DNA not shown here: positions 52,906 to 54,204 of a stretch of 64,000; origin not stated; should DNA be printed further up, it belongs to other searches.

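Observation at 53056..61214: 2396-aa beta-helix surface giant with poly-Gly hinge and cytoplasmic coiled-coil tail, plus similarly built 332-aa partner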

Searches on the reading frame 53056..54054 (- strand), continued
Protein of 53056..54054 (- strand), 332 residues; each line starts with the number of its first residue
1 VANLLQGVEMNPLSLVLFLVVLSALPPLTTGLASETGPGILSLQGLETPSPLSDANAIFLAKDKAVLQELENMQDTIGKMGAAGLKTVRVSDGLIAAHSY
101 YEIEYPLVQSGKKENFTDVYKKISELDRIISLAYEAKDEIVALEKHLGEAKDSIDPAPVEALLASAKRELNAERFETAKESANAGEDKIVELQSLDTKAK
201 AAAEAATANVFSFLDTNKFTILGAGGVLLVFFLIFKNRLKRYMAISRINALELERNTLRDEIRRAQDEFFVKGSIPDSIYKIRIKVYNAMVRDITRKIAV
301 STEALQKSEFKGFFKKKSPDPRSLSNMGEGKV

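Call 69: find_encoding_contigs(protein=P0174, flank=10000, max_places=1)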
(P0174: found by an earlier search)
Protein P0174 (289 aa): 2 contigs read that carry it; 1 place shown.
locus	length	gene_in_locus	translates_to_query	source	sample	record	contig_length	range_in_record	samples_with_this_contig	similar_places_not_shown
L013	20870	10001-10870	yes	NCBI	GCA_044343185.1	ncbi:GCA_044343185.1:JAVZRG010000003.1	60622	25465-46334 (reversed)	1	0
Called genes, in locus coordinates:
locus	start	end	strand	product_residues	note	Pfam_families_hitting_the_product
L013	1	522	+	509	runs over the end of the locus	PF23545:Zn_ribbon_HMPTM, PF04055:Radical_SAM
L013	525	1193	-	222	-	PF01902:Diphthami_syn_2_N, PF28410:Diphthami_syn_2_C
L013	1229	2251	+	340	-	PF00752:XPG_N, PF00867:XPG_I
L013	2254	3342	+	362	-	PF01555:N6_N4_Mtase, PF08241:Methyltransf_11 (faint), PF13649:Methyltransf_25 (faint), PF01555:N6_N4_Mtase (weak)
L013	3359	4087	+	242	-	PF00535:Glycos_transf_2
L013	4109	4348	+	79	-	-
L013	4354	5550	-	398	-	PF01926:MMR_HSR1, PF02421:FeoB_N (faint), PF08438:YGR210-like_G4, PF02824:TGS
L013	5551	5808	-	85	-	-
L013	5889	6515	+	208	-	PF00318:Ribosomal_S2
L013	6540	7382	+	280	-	PF01875:Memo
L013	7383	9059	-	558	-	PF00749:tRNA-synt_1c, PF03950:tRNA-synt_1c_C, PF20974:tRNA-synt_1c_C2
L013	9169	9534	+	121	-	PF01248:Ribosomal_L7Ae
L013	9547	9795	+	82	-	PF01200:Ribosomal_S28e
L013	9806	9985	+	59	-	PF01246:Ribosomal_L24e, PF06467:zf-FCS (weak)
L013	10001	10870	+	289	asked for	-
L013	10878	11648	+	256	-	PF03796:DnaB_C (weak), PF06745:ATPase, PF13481:AAA_25, PF01695:IstB_IS21 (weak), PF07088:GvpD_P-loop (faint)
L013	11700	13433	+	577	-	PF00009:GTP_EFTU, PF01926:MMR_HSR1 (weak), PF03144:GTP_EFTU_D2 (faint), PF11987:IF-2, PF14578:GTP_EFTU_D4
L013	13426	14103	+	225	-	PF01757:Acyl_transf_3 (faint), PF07786:HGSNAT_cat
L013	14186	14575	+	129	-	PF01092:Ribosomal_S6e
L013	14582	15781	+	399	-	PF00009:GTP_EFTU, PF01926:MMR_HSR1 (weak), PF10662:PduV-EutP (faint), PF03144:GTP_EFTU_D2 (weak), PF09173:eIF2_C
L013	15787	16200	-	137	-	-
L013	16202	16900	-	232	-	PF02811:PHP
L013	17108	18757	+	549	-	-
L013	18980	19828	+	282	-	-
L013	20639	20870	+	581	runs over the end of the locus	PF12161:HsdM_N, PF02384:N6_Mtase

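Call 70: find_encoding_contigs(protein=P0036, flank=8000, max_places=1)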
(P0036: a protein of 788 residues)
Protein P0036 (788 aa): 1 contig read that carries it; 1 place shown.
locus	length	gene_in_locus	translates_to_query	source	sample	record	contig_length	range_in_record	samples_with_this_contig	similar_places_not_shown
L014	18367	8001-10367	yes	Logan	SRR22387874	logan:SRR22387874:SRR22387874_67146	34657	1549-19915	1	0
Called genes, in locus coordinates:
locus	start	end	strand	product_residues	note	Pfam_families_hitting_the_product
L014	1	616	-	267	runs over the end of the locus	PF01138:RNase_PH, PF03725:RNase_PH_C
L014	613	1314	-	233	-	PF01138:RNase_PH, PF03725:RNase_PH_C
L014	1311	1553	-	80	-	-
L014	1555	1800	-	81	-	-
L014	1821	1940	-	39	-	-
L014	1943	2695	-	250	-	PF14382:ECR1_N (weak), PF21262:RRP40_S1 (faint), PF21266:S1_RRP4 (weak), PF07650:KH_2 (faint), PF00013:KH_1 (weak), PF15985:KH_6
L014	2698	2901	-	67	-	-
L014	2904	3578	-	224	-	PF01172:SBDS_N, PF09377:SBDS_domain_II, PF20268:SBDS_C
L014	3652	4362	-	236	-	PF10584:Proteasome_A_N, PF00227:Proteasome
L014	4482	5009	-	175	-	-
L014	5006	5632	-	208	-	PF01909:NTP_transf_2, PF18765:Polbeta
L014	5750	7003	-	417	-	PF01751:Toprim (weak), PF13155:Toprim_2 (weak), PF13662:Toprim_4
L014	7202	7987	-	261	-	PF01790:LGT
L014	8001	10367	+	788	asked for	-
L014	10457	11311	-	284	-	PF13481:AAA_25, PF03796:DnaB_C (weak), PF06745:ATPase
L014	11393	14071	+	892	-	PF00690:Cation_ATPase_N, PF00122:E1-E2_ATPase, PF00702:Hydrolase, PF13246:Cation_ATPase, PF08282:Hydrolase_3 (faint), PF00689:Cation_ATPase_C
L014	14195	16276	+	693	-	PF03477:ATP-cone, PF13597:NRDD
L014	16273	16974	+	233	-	PF04055:Radical_SAM, PF13353:Fer4_12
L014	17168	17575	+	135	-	-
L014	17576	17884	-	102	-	PF00085:Thioredoxin, PF00578:AhpC-TSA (faint), PF13848:Thioredoxin_6 (faint), PF13098:Thioredoxin_2, PF13905:Thioredoxin_8 (faint)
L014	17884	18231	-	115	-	-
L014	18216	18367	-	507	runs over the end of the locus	PF03063:Prismane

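Call 71: list_cluster_members(proteins=[P0023, P0026, P0031, P0045, P0060, P0075, P0090, P0110, P0130, P0160])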
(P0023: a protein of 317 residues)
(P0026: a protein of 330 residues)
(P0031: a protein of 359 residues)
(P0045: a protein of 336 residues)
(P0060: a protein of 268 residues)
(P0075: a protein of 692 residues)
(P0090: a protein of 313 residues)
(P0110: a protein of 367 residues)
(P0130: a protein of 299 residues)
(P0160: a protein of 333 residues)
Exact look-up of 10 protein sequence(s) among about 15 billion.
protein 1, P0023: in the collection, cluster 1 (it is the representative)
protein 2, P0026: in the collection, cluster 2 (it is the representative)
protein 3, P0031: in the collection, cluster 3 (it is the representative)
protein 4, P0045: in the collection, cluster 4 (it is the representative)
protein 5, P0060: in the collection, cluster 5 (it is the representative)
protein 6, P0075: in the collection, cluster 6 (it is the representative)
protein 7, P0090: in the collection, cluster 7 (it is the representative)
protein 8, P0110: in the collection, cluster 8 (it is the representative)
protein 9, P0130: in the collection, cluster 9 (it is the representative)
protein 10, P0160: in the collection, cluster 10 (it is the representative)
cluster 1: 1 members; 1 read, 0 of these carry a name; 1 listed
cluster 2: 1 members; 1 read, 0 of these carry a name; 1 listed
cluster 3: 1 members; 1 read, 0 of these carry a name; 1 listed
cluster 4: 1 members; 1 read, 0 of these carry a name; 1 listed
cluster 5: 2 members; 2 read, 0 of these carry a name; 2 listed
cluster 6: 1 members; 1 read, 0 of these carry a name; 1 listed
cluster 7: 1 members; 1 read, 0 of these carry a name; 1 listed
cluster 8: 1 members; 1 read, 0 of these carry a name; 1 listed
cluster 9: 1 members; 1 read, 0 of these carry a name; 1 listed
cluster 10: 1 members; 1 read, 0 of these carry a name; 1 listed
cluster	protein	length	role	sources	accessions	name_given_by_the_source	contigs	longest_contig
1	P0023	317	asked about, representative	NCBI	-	-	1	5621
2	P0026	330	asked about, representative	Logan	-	-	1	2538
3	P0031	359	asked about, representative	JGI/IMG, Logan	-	-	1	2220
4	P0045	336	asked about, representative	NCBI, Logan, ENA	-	-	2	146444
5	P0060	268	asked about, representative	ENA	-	-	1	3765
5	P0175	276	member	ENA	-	-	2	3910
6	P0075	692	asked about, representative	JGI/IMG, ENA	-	-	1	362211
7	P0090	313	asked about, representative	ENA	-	-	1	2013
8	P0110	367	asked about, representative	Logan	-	-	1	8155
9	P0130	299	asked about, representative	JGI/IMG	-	-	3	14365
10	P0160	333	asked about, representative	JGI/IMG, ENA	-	-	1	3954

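Call 75: search_protein_families(library=pfam, alignment_id=A7, max_evalue=0.01)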
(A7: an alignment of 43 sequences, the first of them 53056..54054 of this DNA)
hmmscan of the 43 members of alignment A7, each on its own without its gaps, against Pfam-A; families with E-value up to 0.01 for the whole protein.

A. member 1, window:53056-54054:- (332 aa): 0 families

B. families by the number of members that match (of 43 scanned): 21 families
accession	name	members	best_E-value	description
PF20396.3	DUF6689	2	0.003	Family of unknown function (DUF6689)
PF06266.17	HrpF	1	0.00097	HrpF protein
PF05569.17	Peptidase_M56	1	0.0012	BlaR1 peptidase M56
PF25051.1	WHD_MCM8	1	0.0012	MCM8 winged helix domain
PF09991.14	DUF2232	1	0.0013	Predicted membrane protein (DUF2232)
PF10475.15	Vps54_N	1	0.0014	Vacuolar-sorting protein 54, of GARP complex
PF09402.16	MSC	1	0.0016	Man1-Src1p-C-terminal domain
PF12698.13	ABC2_membrane_3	1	0.0016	ABC-2 family transporter protein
PF17994.7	Glft2_N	1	0.002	Galactofuranosyltransferase 2 N-terminal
PF10732.14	DUF2524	1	0.0022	Protein of unknown function (DUF2524)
PF06024.17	Orf78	1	0.0022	Orf78 (ac78)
PF07798.16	CCDC90-like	1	0.0023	Coiled-coil domain-containing protein 90-like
PF10066.14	DUF2304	1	0.0023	Uncharacterized conserved protein (DUF2304)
PF10157.14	BORCS6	1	0.0036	BLOC-1-related complex sub-unit 6 C-terminal helix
PF08590.15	DUF1771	1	0.0036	Domain of unknown function (DUF1771)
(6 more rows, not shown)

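Call 76: search_solved_structures(query=A7, max_evalue=5)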
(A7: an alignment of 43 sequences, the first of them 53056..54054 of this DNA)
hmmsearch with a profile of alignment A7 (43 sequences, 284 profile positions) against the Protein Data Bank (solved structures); distinct sequences matched with E-value up to 5: 20.
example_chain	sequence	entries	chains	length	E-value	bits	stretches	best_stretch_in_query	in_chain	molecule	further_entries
2wmz_A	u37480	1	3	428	0.0074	18.7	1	61-145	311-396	OUTER MEMBRANE PROTEIN TOLC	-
1ek9_A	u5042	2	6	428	0.0078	18.6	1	61-145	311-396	OUTER MEMBRANE PROTEIN TOLC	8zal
5v5s_A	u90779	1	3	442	0.0084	18.5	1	61-145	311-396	Outer membrane protein TolC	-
9qgy_A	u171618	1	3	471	0.0098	18.3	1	61-145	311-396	Outer membrane protein TolC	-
1tqq_A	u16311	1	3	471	0.0098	18.3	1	61-145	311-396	Outer membrane protein tolC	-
9tg4_A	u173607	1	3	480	0.01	18.2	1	61-145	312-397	Outer membrane protein TolC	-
5nik_A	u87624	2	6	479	0.01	18.2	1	61-145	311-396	Outer membrane protein TolC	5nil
5ng5_F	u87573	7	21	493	0.01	18.2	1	61-145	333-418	Outer membrane protein TolC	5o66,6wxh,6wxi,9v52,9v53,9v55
8zar_G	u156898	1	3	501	0.011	18.1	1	62-145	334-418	Outer membrane protein TolC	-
2xmn_A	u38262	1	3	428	0.012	17.9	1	61-145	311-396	Outer membrane protein TolC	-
2vdd_A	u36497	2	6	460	0.013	17.9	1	61-145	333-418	OUTER MEMBRANE PROTEIN TOLC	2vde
9ges_A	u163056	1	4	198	0.016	17.6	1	40-119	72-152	E3 ubiquitin-protein ligase CCNB1IP1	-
3w2y_A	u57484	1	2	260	0.37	13.1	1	234-262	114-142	Exodeoxyribonuclease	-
3w2x_A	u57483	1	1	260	0.37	13.1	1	234-262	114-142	Exodeoxyribonuclease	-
3g00_A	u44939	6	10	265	0.38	13.1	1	234-262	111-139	Exodeoxyribonuclease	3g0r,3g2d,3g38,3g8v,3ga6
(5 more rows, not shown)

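Call 107: list_cluster_members(proteins=[P0024, P0025, P0028, P0033, P0041, P0046, P0052, P0064, P0081, P0104])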
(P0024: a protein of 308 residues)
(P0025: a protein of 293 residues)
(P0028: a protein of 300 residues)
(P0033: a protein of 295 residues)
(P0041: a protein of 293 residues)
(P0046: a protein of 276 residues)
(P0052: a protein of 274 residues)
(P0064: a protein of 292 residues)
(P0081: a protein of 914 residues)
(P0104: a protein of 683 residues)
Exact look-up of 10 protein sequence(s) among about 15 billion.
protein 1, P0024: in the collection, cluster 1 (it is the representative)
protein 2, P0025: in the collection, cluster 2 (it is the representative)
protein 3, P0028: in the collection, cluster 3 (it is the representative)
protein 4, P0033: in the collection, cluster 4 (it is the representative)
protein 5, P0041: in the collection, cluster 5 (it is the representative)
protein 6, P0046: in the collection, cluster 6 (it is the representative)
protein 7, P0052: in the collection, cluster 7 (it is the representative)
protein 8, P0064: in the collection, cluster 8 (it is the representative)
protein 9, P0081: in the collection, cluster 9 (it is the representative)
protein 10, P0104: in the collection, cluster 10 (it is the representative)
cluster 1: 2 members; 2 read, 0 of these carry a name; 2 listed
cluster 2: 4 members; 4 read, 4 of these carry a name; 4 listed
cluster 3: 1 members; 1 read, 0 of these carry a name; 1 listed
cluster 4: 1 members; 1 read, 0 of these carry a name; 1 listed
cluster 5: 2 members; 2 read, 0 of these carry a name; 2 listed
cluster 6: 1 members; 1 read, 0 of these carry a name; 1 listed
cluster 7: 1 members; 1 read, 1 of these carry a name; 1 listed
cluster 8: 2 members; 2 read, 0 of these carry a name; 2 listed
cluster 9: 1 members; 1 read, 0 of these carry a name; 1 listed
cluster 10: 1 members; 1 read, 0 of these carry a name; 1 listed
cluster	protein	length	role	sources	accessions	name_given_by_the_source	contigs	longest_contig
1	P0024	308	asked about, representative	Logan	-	-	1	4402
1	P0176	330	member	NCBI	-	-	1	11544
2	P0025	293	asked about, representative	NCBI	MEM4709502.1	MAG: hypothetical protein QXT97_00745 [Candidatus Diapherotrites archaeon]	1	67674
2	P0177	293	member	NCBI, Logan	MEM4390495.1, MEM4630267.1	MAG: hypothetical protein QXU92_01510 [Candidatus Diapherotrites archaeon]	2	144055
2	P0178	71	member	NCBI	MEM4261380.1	MAG: hypothetical protein QXI10_00270, partial [Candidatus Diapherotrites archaeon]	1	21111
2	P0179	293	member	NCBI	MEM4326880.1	MAG: hypothetical protein QXZ13_01785 [Candidatus Diapherotrites archaeon]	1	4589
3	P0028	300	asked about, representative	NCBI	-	-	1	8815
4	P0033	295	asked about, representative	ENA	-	-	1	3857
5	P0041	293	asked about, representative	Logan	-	-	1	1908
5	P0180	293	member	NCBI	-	-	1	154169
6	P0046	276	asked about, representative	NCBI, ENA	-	-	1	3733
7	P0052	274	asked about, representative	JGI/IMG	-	hypothetical protein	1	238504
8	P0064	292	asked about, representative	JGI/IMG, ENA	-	-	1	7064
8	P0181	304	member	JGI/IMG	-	-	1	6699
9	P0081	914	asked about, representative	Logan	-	-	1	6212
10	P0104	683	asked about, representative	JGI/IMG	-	-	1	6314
